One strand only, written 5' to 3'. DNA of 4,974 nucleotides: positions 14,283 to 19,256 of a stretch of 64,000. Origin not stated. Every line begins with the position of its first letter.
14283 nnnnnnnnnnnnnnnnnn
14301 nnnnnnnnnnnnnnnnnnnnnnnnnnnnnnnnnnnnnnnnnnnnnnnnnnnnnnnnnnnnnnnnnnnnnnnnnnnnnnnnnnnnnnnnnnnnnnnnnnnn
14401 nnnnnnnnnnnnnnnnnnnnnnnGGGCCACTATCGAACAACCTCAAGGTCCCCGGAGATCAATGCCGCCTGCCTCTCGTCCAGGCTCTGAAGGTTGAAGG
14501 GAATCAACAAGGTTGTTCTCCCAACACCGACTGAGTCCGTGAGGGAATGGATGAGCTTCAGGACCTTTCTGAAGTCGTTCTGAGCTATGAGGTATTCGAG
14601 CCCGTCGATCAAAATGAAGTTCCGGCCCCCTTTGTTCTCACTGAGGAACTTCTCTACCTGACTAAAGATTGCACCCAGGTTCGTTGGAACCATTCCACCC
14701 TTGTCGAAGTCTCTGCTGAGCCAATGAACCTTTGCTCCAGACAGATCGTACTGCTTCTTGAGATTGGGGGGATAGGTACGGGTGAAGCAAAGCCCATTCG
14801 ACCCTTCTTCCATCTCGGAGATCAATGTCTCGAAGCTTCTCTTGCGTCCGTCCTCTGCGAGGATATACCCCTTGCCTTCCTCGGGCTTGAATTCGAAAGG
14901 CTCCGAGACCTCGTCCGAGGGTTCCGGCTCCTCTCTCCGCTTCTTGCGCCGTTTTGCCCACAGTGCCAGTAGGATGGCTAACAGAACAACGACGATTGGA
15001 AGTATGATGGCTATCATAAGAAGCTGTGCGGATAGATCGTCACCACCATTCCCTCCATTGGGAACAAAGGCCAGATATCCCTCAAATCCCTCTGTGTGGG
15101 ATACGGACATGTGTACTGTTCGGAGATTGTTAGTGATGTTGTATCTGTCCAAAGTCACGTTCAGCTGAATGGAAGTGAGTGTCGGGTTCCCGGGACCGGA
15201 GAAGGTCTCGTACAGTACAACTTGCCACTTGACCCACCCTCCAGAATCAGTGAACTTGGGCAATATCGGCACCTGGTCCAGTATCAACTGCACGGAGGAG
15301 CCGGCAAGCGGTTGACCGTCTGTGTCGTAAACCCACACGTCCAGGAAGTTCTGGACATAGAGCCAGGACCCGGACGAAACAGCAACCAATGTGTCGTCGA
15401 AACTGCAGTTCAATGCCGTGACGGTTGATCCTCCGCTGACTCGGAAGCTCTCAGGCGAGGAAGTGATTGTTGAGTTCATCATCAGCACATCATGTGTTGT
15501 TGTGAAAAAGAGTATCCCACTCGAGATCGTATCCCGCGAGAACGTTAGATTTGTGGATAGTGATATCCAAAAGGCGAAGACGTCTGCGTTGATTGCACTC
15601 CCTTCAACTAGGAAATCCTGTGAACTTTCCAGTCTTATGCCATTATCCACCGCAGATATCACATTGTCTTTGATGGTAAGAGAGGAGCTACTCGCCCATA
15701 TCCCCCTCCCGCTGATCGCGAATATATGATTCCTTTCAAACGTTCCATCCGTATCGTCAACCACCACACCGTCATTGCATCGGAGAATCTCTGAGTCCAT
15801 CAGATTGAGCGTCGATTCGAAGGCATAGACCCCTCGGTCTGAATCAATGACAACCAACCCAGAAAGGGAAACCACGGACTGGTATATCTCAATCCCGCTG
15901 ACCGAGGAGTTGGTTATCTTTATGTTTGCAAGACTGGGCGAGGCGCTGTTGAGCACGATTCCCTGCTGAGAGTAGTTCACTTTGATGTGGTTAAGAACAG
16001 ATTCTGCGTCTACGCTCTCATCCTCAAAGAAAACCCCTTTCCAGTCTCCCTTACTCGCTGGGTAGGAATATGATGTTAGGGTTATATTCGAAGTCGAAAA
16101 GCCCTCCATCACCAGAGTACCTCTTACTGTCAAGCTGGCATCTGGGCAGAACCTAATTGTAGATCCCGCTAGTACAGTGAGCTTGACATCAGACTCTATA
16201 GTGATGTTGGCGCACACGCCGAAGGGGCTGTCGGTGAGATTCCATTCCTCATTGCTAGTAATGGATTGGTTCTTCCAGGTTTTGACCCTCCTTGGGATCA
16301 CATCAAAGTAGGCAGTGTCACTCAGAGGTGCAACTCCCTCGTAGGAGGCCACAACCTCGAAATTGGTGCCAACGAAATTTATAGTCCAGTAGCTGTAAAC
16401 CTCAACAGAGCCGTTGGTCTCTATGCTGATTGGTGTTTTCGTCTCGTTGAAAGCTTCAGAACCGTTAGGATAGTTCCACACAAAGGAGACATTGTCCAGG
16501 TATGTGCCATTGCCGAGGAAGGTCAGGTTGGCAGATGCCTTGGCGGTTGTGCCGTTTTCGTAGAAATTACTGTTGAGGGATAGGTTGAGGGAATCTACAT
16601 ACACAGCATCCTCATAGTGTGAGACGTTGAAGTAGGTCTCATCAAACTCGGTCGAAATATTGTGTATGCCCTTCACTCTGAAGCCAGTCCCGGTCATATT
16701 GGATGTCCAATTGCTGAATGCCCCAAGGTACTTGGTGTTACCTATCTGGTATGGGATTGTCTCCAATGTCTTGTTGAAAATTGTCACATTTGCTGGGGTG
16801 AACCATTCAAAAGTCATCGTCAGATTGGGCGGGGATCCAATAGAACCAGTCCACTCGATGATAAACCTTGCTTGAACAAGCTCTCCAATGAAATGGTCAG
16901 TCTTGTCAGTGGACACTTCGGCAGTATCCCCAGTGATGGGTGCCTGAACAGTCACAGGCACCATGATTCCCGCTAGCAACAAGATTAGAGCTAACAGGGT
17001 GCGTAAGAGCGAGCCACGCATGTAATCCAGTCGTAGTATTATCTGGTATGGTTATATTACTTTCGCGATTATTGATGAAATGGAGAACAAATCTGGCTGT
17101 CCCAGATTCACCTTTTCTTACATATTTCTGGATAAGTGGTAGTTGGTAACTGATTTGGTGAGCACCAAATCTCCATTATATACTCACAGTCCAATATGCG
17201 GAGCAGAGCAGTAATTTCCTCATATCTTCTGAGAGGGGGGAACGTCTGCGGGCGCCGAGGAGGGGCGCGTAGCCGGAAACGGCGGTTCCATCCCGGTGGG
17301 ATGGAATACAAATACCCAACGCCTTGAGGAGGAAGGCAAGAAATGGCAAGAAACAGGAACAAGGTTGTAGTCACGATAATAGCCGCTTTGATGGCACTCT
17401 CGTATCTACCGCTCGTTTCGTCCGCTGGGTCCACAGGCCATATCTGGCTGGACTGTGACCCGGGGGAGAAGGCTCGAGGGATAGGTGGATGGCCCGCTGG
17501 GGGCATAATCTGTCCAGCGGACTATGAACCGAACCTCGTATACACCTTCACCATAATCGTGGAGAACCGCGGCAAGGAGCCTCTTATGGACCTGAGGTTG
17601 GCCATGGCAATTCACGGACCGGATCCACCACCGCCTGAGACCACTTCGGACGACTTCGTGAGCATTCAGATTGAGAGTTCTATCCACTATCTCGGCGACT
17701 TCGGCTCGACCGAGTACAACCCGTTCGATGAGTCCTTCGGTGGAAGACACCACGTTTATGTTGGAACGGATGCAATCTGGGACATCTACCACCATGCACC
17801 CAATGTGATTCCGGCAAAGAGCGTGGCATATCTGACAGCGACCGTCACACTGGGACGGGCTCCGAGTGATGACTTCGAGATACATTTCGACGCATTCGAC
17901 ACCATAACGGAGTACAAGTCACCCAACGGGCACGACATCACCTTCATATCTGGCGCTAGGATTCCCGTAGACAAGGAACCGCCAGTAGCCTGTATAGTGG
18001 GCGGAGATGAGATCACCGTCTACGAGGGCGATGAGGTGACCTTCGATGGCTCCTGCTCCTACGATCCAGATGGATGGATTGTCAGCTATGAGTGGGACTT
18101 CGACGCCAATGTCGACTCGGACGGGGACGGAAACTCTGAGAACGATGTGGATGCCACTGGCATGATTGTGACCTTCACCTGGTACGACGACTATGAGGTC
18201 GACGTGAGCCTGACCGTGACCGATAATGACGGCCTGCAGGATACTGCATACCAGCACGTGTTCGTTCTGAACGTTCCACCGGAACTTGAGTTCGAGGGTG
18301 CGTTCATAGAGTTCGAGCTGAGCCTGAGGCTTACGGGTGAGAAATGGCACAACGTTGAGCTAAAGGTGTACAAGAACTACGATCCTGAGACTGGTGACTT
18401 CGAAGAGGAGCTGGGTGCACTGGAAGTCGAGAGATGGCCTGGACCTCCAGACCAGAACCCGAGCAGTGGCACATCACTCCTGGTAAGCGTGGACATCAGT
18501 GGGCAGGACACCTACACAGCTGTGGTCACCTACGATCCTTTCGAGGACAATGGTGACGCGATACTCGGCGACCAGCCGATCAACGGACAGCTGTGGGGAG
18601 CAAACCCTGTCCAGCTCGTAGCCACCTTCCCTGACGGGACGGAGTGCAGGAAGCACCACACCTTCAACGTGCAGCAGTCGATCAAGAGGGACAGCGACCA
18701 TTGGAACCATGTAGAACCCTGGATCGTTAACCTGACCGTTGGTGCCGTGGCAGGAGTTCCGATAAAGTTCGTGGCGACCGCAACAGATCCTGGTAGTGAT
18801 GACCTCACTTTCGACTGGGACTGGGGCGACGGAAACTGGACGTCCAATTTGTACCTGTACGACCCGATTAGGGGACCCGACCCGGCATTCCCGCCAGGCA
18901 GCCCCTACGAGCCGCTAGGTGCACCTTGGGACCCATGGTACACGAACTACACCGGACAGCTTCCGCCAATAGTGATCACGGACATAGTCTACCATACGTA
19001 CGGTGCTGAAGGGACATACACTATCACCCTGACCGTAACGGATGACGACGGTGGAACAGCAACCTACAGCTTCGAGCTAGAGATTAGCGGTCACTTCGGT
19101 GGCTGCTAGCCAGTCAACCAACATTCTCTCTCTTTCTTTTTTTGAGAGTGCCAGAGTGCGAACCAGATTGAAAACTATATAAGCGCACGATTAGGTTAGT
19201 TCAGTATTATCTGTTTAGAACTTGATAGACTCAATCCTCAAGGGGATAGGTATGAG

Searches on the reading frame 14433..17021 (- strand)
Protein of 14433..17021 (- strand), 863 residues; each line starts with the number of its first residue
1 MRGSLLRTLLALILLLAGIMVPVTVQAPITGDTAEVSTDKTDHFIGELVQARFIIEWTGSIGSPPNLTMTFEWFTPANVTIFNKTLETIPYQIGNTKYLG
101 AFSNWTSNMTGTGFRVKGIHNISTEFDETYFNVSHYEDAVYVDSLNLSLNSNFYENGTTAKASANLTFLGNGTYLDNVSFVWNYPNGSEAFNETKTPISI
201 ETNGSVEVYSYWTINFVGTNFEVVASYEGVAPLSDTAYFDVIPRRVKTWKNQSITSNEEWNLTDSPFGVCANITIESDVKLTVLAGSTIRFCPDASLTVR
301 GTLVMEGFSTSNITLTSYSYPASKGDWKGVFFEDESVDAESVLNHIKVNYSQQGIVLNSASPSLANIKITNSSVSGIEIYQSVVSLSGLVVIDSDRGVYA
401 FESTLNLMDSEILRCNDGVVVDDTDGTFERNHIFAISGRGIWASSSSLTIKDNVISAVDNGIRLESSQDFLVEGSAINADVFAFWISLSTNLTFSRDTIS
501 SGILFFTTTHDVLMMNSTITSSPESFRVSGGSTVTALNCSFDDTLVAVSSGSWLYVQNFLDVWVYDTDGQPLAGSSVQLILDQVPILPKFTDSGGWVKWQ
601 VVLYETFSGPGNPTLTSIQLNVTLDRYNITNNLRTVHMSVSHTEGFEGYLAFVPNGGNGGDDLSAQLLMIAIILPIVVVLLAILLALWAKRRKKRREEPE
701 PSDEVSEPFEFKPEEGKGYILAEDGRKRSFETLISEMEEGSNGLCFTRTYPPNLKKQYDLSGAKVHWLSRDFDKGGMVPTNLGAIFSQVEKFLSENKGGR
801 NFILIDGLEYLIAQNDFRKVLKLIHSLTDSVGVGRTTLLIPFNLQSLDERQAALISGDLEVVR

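Call 9: search_protein_families(library=pfam, proteins=[window:14433-17021:-], max_evalue=0.001)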
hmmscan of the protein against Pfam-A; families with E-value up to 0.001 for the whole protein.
window:14433-17021:- (863 aa): 3 families
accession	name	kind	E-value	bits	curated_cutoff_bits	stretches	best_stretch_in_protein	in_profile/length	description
PF05763.18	DUF835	-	1.1e-25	90.4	33.1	1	731-856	9-133/136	Protein of unknown function (DUF835)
PF13229.12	Beta_helix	-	2.1e-15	57.1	25.9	2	441-552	3-124/158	Right handed beta helix region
PF05048.19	NosD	-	1.3e-07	31.7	23.6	1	386-530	29-180/212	Periplasmic copper-binding protein (NosD)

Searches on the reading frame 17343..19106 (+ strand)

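Call 9: search_protein_families(library=pfam, proteins=[window:17343-19106:+], max_evalue=0.001)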
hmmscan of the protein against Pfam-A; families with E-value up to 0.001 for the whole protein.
window:17343-19106:+ (588 aa): 5 families
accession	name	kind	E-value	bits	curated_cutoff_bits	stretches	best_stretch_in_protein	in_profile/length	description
PF18911.6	PKD_4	-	5.6e-19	68.4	27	2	212-304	2-81/85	PKD domain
PF00801.26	PKD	-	6.9e-12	45.6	23.5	2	467-573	10-73/80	PKD domain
PF22352.2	K319L-like_PKD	-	1.6e-09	38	27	1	221-308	2-84/84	K319L-like, PKD domain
PF02010.21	REJ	-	1.2e-07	31.1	25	1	201-310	71-200/452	REJ domain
PF17963.7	Big_9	-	0.00082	20.7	23.6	0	213-302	3-84/89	Bacterial Ig domain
